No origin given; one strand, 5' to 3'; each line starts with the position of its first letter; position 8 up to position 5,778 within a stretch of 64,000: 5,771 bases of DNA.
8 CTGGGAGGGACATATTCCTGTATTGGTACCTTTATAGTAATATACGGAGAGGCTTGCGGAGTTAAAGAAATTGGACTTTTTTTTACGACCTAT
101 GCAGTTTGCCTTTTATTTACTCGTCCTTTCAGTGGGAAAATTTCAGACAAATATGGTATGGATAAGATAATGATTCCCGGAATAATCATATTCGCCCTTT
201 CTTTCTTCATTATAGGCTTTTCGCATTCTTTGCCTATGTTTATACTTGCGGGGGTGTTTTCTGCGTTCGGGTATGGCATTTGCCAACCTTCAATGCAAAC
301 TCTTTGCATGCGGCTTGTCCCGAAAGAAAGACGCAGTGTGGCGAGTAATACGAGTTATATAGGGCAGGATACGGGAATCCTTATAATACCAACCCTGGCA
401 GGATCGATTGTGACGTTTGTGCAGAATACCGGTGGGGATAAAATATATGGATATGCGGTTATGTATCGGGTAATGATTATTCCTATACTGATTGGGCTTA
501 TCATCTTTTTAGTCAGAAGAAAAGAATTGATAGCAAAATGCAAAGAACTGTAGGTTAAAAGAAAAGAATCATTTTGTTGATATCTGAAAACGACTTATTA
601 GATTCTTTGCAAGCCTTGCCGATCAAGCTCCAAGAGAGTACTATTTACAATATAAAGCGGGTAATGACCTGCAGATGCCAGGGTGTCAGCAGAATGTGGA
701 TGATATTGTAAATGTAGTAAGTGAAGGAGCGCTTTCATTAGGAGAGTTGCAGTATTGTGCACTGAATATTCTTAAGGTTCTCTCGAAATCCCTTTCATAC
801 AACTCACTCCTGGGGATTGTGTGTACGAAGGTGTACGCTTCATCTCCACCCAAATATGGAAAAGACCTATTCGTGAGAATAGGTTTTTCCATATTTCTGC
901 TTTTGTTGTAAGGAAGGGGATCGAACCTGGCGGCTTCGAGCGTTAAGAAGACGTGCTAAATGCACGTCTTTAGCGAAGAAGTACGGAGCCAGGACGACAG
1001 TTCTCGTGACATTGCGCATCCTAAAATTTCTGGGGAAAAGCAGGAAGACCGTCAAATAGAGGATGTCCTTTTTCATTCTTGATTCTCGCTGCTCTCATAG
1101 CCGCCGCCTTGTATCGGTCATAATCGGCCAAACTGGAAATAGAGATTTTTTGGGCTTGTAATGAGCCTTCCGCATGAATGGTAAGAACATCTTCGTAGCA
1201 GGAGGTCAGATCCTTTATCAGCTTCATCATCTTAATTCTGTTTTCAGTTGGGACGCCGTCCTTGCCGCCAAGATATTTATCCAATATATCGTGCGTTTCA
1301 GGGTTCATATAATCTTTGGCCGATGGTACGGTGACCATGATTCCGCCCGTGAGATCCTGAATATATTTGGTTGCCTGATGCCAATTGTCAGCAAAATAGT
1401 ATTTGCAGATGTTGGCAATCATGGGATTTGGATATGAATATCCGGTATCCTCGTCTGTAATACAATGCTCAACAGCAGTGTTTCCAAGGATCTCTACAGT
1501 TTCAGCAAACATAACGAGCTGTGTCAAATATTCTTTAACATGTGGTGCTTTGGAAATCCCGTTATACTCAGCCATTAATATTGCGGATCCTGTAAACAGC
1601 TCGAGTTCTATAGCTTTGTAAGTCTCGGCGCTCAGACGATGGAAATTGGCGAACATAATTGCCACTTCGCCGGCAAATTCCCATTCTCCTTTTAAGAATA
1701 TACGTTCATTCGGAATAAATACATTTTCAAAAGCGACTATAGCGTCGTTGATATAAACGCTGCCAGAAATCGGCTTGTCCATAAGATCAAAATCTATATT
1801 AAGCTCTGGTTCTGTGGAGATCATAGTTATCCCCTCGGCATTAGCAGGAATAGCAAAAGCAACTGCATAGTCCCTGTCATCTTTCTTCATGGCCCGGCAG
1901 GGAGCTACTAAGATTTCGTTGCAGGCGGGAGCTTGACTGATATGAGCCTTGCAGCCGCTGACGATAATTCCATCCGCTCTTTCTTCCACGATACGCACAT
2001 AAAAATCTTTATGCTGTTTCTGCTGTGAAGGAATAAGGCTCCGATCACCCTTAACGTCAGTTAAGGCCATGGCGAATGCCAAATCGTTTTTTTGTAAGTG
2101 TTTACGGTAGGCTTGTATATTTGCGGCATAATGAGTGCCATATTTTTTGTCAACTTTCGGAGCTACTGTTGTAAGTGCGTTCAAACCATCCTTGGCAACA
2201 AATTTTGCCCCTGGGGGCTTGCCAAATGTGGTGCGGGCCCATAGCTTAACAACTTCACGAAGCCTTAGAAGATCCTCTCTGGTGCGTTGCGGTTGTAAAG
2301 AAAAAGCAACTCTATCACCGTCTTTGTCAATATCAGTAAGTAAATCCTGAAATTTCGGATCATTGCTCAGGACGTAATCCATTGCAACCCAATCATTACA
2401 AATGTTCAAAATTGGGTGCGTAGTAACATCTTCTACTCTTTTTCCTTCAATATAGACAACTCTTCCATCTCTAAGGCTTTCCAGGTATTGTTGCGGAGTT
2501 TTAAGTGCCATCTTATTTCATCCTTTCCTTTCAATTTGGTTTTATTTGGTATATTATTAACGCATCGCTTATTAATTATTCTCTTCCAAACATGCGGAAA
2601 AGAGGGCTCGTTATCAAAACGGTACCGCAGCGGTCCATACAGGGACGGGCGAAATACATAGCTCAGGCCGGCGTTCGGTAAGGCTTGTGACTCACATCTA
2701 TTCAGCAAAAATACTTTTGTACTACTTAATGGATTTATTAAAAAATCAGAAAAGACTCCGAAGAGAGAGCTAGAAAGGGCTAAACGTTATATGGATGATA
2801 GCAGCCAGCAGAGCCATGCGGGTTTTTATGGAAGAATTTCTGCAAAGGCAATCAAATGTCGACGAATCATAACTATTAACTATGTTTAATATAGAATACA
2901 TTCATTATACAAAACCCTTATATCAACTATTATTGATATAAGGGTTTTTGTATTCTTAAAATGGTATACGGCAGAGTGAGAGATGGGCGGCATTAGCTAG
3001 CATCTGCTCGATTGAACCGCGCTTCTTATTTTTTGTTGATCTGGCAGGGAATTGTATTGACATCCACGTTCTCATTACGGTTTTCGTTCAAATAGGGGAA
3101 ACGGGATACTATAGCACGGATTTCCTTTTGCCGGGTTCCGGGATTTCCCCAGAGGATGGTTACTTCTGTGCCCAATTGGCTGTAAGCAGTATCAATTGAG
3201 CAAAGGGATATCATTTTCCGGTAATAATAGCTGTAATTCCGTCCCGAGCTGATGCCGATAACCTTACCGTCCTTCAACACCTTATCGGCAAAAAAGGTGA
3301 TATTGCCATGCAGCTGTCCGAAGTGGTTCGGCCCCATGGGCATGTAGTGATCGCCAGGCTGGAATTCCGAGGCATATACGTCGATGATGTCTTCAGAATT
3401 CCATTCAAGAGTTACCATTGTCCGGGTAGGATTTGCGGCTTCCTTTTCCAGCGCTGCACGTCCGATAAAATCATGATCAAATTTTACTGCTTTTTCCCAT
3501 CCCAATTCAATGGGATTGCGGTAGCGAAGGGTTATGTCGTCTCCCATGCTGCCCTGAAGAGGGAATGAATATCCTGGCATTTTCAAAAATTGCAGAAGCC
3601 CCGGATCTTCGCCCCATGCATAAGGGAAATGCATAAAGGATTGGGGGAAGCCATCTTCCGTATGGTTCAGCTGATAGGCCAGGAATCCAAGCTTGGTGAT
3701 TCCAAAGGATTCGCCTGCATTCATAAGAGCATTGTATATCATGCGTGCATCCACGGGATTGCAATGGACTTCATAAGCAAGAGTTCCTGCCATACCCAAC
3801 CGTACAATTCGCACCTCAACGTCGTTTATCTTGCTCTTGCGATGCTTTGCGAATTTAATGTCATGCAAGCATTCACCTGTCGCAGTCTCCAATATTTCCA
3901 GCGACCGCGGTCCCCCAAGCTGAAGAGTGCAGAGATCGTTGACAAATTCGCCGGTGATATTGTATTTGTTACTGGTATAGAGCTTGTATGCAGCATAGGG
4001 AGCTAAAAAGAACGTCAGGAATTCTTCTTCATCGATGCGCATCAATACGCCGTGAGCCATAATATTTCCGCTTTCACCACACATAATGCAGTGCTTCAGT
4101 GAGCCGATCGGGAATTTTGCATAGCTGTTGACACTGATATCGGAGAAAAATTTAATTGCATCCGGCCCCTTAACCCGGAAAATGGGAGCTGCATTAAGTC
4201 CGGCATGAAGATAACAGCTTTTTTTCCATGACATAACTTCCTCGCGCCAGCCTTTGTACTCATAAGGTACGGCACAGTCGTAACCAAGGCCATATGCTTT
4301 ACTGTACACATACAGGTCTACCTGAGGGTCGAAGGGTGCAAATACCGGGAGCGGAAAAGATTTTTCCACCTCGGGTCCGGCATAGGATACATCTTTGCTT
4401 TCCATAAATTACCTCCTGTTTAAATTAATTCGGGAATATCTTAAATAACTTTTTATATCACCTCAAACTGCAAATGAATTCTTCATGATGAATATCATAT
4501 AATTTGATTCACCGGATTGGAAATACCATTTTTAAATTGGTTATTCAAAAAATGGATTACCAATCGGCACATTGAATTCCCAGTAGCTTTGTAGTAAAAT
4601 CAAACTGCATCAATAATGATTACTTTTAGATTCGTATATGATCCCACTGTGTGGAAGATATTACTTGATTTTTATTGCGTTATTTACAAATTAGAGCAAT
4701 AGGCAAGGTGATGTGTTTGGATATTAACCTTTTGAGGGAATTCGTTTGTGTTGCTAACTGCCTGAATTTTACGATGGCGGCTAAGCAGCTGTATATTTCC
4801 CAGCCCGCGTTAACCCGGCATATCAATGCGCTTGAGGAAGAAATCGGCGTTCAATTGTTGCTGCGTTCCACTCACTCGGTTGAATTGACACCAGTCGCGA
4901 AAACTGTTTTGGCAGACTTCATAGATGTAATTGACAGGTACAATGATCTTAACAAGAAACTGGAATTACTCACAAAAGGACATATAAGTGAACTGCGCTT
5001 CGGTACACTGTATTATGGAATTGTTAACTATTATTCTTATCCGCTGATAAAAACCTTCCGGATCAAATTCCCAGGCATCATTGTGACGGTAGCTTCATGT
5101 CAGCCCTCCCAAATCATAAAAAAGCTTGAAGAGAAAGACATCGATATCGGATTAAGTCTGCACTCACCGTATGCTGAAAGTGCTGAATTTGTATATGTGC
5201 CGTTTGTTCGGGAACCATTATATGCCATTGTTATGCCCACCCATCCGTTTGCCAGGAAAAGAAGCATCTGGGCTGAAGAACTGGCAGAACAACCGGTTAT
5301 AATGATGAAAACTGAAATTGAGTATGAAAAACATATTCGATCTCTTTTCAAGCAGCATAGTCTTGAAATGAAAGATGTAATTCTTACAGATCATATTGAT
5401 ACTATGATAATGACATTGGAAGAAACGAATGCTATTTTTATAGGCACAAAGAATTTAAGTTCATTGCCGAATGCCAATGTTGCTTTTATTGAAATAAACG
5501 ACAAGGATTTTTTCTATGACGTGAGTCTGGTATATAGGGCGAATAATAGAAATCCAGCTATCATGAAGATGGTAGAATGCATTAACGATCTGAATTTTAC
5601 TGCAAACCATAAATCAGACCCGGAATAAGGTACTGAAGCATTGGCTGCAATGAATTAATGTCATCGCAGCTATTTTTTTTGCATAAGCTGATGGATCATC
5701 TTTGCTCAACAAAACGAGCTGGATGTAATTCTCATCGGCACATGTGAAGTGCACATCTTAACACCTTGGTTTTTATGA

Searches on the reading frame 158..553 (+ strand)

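Call 66: search_protein_families(library=pfam, proteins=[window:158-553:+], max_evalue=0.01)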
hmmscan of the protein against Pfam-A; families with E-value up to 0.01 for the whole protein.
window:158-553:+ (131 aa): 2 families
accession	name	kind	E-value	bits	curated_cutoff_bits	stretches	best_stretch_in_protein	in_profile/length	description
PF07690.21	MFS_1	-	3.5e-16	59.5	33.4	1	3-121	63-175/347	Major Facilitator Superfamily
PF03209.21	PUCC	-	0.0037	16.8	21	1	9-117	284-393/401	PUCC protein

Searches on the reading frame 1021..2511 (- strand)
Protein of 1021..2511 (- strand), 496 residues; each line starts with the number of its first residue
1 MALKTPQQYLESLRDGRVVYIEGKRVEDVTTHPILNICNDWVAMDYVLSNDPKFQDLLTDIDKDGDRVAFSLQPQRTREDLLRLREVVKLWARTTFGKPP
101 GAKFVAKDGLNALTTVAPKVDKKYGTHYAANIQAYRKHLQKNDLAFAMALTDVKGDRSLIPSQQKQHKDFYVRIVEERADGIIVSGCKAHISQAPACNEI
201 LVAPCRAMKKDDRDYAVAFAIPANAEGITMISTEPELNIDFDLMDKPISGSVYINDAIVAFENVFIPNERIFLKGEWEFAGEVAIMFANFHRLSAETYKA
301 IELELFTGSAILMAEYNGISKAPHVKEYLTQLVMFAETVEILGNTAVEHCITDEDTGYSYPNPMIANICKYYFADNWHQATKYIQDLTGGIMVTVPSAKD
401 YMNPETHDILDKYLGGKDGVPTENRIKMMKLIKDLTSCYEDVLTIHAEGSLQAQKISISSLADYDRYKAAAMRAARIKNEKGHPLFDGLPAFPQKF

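Call 12: search_protein_families(library=pfam, proteins=[window:1021-2511:-], max_evalue=0.00001)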
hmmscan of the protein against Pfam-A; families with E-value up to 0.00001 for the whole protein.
window:1021-2511:- (496 aa): 2 families
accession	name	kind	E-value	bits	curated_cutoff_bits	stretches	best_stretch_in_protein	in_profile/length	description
PF11794.13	HpaB_N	-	1.5e-77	261.3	35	1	5-273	1-270/270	4-hydroxyphenylacetate 3-hydroxylase N terminal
PF03241.18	HpaB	-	5.2e-48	163.3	25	1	281-475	2-201/202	4-hydroxyphenylacetate 3-hydroxylase C terminal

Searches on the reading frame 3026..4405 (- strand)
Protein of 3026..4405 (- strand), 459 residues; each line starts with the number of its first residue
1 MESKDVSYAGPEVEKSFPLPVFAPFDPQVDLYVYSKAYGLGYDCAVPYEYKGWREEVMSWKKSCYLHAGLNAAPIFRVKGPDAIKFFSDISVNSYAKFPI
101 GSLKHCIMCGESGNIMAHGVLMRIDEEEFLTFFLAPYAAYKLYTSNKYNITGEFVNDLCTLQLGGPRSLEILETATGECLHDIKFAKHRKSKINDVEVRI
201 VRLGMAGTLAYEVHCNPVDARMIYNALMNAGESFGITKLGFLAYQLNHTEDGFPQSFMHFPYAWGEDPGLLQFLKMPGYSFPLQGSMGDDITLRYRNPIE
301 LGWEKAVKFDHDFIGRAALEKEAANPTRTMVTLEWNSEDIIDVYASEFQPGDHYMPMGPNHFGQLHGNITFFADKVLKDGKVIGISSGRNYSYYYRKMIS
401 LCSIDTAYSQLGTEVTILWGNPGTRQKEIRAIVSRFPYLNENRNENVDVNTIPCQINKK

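Call 12: search_protein_families(library=pfam, proteins=[window:3026-4405:-], max_evalue=0.00001)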
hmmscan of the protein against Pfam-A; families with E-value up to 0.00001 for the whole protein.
window:3026-4405:- (459 aa): 1 family
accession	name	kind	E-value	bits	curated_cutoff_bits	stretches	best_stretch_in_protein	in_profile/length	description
PF01571.26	GCV_T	-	4.9e-30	105.1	25.6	1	41-254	17-235/255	Aminomethyltransferase folate-binding domain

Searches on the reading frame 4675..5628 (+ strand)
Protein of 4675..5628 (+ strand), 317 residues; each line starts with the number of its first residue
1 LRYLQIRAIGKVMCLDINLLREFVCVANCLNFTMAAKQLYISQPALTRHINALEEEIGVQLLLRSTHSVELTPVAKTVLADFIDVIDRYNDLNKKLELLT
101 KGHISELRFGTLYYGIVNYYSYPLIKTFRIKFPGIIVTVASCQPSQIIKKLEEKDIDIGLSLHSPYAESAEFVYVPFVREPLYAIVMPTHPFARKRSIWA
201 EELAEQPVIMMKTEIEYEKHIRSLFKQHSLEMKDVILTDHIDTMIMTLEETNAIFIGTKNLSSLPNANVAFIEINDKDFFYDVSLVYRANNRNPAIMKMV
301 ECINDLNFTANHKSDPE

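Call 12: search_protein_families(library=pfam, proteins=[window:4675-5628:+], max_evalue=0.00001)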
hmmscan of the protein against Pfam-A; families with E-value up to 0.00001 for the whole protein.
window:4675-5628:+ (317 aa): 2 families
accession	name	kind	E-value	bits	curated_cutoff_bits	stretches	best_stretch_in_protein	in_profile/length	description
PF03466.25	LysR_substrate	-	7.8e-25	87.9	28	1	106-304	7-205/209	LysR substrate binding domain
PF00126.33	HTH_1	-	7.2e-20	71.1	26.6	1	17-75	1-59/60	Bacterial regulatory helix-turn-helix protein, lysR family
